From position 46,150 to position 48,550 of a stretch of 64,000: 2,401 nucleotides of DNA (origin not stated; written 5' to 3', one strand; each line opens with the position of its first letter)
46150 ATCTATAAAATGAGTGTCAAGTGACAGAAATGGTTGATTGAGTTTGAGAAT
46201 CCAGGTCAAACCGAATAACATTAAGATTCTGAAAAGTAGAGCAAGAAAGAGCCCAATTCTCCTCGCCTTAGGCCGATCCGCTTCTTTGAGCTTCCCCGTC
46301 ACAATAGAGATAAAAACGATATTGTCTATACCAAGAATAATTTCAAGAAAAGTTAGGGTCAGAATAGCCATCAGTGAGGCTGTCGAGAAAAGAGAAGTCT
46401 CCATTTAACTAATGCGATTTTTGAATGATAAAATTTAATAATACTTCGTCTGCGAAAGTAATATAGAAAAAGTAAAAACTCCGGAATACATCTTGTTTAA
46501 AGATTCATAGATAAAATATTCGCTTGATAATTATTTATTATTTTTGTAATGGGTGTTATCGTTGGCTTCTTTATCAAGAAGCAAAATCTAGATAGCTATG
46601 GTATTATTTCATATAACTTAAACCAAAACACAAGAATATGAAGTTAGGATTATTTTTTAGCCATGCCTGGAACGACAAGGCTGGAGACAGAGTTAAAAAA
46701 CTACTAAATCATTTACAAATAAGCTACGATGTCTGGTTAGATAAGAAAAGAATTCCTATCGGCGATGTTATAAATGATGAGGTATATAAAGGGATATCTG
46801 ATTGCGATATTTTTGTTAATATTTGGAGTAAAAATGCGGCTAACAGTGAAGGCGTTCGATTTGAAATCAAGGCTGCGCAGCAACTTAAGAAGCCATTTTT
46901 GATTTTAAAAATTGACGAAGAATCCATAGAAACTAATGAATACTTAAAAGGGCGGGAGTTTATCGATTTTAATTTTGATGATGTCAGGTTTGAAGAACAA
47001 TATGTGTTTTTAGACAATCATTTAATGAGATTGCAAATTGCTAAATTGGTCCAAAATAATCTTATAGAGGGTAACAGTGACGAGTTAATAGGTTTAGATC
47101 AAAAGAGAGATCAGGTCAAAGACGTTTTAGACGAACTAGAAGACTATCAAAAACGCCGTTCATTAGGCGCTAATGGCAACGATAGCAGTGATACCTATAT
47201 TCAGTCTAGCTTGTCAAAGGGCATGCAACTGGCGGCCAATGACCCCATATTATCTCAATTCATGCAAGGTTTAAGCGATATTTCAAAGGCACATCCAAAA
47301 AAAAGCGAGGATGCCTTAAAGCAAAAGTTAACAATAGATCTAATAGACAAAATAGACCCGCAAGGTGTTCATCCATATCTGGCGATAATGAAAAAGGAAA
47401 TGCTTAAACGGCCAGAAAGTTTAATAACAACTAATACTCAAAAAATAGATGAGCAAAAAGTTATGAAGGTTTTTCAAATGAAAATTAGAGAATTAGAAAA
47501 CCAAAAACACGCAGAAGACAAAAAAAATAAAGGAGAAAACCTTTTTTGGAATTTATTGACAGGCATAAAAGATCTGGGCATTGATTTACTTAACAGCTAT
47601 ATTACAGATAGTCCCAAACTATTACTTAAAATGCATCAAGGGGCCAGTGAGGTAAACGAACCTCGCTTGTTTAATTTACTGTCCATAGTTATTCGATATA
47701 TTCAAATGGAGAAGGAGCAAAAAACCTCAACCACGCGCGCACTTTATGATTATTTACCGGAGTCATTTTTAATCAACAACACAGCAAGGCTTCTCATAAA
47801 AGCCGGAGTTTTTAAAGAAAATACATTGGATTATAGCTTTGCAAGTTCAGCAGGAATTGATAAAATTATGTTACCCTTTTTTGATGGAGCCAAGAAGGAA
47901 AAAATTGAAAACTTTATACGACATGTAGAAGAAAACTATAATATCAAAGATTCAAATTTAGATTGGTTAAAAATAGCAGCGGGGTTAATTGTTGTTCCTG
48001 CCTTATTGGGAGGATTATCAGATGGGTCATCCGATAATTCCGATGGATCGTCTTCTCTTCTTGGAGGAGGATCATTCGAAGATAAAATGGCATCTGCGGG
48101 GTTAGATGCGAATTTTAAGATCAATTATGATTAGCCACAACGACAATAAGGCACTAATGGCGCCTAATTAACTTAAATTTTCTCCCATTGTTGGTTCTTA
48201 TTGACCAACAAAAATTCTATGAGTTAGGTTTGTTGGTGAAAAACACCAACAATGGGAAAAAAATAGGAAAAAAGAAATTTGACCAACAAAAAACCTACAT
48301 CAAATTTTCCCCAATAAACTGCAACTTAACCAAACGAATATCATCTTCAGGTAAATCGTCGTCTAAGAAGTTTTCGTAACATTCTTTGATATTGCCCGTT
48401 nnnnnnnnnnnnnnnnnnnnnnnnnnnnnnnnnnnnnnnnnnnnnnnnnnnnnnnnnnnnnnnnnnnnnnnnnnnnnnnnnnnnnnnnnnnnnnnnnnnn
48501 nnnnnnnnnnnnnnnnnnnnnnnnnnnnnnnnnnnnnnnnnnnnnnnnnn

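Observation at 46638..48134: Orphan TIR-domain protein with a tail-anchored, uncharacterised helical body: candidate single-gene NADase or defence module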

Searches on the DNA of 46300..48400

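Call 51: search_rna_families(source=window, start=46300, end=48400, threshold=evalue, max_evalue=1)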
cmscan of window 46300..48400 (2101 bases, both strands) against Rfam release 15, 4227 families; matches with E-value up to 1: 5.
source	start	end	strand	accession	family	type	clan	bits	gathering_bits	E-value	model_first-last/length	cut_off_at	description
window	48178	48259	-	RF00927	mir-582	Gene; miRNA;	-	25.1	84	0.048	1-83/83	no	mir-582 microRNA precursor family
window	48175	48265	-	RF04134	MIR7504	Gene; miRNA;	-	25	83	0.17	1-124/124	no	MIR7504 microRNA precursor family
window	48177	48263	-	RF04156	MIR2670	Gene; miRNA;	-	20.9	117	0.15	1-200/200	no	MIR2670 microRNA precursor family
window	48175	48265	-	RF04223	MIR2619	Gene; miRNA;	-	19.7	113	0.11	1-202/202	no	MIR2619 microRNA precursor family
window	48176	48264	-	RF01043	MIR1023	Gene; miRNA;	-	19.1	90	0.53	42-126/165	no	MIR1023 microRNA precursor family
